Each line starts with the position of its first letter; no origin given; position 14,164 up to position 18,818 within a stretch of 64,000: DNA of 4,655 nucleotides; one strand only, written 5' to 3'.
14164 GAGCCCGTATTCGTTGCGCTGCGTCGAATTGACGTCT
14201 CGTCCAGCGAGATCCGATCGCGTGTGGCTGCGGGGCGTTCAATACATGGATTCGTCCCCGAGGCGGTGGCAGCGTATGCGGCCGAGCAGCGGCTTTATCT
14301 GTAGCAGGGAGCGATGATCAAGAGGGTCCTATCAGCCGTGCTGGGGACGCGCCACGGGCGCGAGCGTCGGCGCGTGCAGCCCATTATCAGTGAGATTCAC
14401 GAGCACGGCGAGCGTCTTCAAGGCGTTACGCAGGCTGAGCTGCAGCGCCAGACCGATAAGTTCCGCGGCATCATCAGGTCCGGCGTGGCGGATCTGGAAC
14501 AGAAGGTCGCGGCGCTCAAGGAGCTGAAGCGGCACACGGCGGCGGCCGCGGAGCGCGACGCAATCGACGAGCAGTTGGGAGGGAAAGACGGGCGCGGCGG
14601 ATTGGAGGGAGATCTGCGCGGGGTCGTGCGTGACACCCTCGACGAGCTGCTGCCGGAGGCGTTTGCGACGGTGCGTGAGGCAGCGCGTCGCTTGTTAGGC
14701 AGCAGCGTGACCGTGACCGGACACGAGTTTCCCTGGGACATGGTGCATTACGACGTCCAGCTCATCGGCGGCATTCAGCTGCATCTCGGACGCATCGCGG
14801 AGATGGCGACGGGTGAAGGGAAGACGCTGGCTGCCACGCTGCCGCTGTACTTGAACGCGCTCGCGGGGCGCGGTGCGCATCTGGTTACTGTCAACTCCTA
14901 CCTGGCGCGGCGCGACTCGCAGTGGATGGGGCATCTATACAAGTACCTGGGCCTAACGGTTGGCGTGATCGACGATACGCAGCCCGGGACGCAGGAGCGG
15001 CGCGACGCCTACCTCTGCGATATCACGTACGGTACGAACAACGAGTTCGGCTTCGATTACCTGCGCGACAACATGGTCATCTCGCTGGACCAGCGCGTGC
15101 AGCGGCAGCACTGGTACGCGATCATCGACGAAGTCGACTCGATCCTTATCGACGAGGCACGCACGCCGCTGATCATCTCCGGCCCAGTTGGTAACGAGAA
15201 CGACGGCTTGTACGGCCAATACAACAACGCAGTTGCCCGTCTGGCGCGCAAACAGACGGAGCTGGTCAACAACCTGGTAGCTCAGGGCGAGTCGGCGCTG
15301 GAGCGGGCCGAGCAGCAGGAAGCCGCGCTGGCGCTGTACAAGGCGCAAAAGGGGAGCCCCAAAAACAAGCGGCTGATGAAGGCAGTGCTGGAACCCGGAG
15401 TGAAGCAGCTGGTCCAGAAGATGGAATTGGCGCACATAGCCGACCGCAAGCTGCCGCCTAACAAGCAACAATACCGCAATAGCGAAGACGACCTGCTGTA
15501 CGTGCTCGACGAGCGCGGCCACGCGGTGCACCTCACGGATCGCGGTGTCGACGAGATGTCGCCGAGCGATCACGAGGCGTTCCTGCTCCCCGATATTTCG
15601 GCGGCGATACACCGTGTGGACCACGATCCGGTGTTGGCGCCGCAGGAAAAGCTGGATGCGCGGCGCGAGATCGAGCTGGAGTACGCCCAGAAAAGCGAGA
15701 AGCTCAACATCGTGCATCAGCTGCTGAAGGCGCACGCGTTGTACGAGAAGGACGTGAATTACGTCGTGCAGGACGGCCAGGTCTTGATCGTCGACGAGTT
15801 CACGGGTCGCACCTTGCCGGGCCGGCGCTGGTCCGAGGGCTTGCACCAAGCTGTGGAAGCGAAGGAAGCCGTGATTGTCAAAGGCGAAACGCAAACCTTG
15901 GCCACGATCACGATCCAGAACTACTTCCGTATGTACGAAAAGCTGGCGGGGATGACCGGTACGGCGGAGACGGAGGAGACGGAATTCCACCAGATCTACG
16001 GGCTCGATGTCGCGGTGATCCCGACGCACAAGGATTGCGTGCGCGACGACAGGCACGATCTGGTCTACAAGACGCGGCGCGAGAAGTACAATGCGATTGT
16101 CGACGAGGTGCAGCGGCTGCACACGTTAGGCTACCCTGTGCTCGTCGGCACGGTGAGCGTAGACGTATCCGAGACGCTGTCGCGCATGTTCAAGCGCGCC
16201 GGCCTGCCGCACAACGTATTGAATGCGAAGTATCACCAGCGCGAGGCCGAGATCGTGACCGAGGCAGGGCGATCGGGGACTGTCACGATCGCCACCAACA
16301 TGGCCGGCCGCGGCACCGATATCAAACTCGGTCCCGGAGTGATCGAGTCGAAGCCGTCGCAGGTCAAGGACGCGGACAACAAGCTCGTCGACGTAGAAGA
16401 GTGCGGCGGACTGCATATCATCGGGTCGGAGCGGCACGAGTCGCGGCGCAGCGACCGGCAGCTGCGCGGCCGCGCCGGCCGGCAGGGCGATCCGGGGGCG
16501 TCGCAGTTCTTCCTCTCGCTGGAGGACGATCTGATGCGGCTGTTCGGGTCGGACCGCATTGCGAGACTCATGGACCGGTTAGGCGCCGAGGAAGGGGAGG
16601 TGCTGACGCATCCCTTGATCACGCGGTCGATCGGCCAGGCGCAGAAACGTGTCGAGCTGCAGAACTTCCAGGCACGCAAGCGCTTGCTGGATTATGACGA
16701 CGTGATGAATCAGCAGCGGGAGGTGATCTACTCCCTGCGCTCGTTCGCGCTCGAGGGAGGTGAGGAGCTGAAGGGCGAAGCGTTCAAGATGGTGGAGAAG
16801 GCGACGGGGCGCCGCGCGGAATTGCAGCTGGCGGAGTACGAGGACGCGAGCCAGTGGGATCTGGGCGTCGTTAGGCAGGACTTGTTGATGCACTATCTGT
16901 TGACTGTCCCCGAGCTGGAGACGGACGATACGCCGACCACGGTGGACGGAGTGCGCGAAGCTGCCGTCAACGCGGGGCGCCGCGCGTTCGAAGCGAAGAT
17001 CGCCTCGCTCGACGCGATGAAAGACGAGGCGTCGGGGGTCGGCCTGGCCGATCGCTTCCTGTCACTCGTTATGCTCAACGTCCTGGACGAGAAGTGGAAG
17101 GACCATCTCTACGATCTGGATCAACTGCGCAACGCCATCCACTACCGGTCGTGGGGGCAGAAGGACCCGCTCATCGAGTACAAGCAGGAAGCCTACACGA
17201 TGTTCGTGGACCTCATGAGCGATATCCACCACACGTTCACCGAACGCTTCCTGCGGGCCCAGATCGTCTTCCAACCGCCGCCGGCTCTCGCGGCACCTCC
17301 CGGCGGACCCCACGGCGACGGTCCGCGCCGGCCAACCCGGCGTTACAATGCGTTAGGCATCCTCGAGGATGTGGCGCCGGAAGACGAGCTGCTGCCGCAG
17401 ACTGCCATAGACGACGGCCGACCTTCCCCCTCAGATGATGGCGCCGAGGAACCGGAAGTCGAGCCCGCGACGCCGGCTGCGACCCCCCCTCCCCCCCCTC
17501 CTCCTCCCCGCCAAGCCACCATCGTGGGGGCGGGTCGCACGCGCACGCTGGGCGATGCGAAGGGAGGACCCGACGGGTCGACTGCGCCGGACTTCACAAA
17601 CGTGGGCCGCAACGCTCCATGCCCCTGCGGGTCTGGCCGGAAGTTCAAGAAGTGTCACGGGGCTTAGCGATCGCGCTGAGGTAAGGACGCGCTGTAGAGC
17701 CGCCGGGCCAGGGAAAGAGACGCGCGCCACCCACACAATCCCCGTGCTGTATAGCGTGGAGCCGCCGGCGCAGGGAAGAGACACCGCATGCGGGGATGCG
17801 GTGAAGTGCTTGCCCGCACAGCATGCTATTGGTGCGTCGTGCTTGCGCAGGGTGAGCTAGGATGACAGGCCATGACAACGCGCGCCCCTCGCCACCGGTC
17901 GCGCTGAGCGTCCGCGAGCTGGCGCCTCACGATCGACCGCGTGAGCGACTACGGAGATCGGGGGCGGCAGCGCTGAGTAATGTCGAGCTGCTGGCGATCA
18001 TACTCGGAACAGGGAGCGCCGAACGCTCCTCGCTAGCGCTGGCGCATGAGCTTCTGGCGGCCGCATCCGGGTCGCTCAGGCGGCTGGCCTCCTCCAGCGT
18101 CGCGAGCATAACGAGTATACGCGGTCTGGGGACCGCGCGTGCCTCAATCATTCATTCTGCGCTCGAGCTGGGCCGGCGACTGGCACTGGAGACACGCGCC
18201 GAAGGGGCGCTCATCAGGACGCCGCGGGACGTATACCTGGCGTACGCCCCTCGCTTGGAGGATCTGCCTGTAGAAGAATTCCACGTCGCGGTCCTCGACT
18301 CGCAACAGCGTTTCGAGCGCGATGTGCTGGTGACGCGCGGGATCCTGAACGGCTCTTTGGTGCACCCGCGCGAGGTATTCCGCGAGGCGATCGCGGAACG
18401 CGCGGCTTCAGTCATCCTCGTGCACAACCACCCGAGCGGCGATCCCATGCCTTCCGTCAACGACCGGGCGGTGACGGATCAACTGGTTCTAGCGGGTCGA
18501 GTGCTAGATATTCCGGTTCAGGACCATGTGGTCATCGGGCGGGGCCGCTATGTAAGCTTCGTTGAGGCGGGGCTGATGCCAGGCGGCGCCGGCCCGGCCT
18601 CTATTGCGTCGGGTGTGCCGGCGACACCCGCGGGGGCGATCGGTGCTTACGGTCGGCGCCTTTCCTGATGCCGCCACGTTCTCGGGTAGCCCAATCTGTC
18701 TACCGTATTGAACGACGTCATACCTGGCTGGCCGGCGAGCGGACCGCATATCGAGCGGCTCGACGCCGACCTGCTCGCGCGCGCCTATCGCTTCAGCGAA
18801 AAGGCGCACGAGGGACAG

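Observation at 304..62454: Hyper-abundant dispersed octamer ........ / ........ (about one core per 0.6 kb), written through genes in every reading frame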

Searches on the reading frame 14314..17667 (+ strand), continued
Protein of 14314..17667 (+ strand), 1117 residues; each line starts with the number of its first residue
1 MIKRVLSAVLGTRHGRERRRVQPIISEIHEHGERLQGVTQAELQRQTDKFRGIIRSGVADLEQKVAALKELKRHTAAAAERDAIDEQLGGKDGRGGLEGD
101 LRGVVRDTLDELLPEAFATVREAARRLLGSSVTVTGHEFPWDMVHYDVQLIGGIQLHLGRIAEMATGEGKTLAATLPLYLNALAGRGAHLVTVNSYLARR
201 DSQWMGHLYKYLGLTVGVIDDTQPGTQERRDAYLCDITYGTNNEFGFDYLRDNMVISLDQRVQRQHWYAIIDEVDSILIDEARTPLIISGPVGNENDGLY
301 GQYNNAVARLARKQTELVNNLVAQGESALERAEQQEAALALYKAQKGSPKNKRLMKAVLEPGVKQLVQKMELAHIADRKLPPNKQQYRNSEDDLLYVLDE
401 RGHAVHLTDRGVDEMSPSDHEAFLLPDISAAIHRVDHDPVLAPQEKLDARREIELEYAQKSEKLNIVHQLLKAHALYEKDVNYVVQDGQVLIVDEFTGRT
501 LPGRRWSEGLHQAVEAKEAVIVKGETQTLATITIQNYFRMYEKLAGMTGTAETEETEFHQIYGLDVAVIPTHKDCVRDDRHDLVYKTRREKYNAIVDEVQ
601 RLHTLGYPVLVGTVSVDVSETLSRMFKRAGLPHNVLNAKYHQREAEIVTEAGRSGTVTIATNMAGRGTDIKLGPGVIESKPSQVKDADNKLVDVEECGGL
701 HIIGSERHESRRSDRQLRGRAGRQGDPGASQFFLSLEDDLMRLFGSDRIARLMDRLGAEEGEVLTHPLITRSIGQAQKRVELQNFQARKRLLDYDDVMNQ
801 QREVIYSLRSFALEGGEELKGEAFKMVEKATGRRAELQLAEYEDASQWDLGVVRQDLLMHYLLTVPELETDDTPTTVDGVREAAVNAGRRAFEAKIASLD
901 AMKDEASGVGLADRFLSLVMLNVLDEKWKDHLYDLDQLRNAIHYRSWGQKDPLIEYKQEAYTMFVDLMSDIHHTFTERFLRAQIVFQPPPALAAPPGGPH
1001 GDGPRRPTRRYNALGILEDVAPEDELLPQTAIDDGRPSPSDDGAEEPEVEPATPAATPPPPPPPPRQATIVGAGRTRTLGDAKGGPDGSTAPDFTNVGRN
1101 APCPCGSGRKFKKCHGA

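Call 70: find_encoding_contigs(protein=P0010, flank=10000, max_places=2)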
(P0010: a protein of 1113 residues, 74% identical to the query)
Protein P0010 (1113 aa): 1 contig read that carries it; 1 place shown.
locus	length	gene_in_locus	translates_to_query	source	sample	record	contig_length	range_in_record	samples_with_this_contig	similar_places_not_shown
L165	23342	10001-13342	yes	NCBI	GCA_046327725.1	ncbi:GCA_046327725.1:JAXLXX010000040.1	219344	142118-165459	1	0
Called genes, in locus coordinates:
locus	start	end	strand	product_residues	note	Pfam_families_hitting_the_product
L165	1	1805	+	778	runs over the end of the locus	PF02787:CPSase_L_D3, PF25596:CPSase_L_D1, PF02786:CPSase_L_D2, PF02222:ATP-grasp (weak), PF07478:Dala_Dala_lig_C (faint), PF15632:ATPgrasp_Ter (weak), PF02142:MGS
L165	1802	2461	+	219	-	PF25084:LbH_EIF2B (weak), PF25087:GMPPB_C (faint), PF00132:Hexapep, PF14602:Hexapep_2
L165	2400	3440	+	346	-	PF01408:GFO_IDH_MocA, PF02894:GFO_IDH_MocA_C, PF22725:GFO_IDH_MocA_C3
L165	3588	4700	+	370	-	PF01041:DegT_DnrJ_EryC1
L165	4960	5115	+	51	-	PF03721:UDPG_MGDP_dh_N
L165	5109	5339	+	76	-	PF03721:UDPG_MGDP_dh_N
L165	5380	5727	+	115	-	PF00984:UDPG_MGDP_dh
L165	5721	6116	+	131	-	PF03720:UDPG_MGDP_dh_C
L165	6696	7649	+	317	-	PF00984:UDPG_MGDP_dh, PF03720:UDPG_MGDP_dh_C, PF01370:Epimerase, PF16363:GDP_Man_Dehyd (weak)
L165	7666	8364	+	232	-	PF01370:Epimerase, PF16363:GDP_Man_Dehyd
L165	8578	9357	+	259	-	PF07719:TPR_2 (faint), PF13525:YfiO, PF13174:TPR_6 (faint)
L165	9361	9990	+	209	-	PF01467:CTP_transf_like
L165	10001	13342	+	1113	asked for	PF07517:SecA_DEAD, PF01043:SecA_PP_bind, PF21090:P-loop_SecA, PF07516:SecA_SW, PF02810:SEC-C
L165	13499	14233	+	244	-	PF20582:UPF0758_N, PF04002:RadC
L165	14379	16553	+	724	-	PF13328:HD_4, PF01966:HD, PF04607:RelA_SpoT, PF02824:TGS, PF19296:RelA_AH, PF28438:RelA_RIS, PF13291:ACT_4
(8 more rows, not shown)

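Call 71: find_encoding_contigs(protein=P0027, flank=10000, max_places=2)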
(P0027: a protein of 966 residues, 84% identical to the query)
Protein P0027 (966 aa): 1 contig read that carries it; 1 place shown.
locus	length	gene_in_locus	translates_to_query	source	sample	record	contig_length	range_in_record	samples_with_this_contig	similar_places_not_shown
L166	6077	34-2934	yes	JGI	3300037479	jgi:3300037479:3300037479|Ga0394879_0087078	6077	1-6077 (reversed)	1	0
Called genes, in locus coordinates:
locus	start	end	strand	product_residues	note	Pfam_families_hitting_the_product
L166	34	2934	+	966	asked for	PF07517:SecA_DEAD, PF01043:SecA_PP_bind, PF21090:P-loop_SecA, PF07516:SecA_SW, PF02810:SEC-C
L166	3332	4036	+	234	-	PF20582:UPF0758_N, PF04002:RadC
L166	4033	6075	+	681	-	?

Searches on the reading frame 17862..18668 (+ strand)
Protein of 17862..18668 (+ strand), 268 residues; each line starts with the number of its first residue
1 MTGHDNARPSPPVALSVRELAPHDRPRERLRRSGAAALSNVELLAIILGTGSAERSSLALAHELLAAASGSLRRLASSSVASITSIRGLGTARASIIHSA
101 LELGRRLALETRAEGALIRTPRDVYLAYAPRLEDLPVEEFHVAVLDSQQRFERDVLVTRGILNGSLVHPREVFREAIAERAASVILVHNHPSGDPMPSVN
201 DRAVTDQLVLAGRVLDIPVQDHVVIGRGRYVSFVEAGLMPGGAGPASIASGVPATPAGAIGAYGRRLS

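Call 26: search_protein_families(library=pfam, proteins=[window:17862-18668:+], max_evalue=0.00001)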
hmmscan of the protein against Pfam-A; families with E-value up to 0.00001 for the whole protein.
window:17862-18668:+ (268 aa): 2 families
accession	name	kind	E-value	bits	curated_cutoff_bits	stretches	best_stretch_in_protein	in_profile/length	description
PF04002.20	RadC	-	1.7e-38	131.7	22.1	1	118-237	1-120/121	RadC-like JAB domain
PF20582.4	UPF0758_N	-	2.3e-23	82.5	27.1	1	18-94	2-76/77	UPF0758 N-terminal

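Call 60: search_protein_families(library=ncbifam, proteins=[window:17862-18668:+], max_evalue=0.001)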
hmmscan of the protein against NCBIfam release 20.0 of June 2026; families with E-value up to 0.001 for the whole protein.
window:17862-18668:+ (268 aa): 2 families
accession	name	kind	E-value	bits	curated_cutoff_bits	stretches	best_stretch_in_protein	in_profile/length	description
NF000642.1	PRK00024.1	equivalog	3.3e-65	219.7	180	1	27-238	1-211/212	RadC family protein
TIGR00608.1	radc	subfamily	5.3e-57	193.1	133.85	1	25-238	1-217/218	RadC family protein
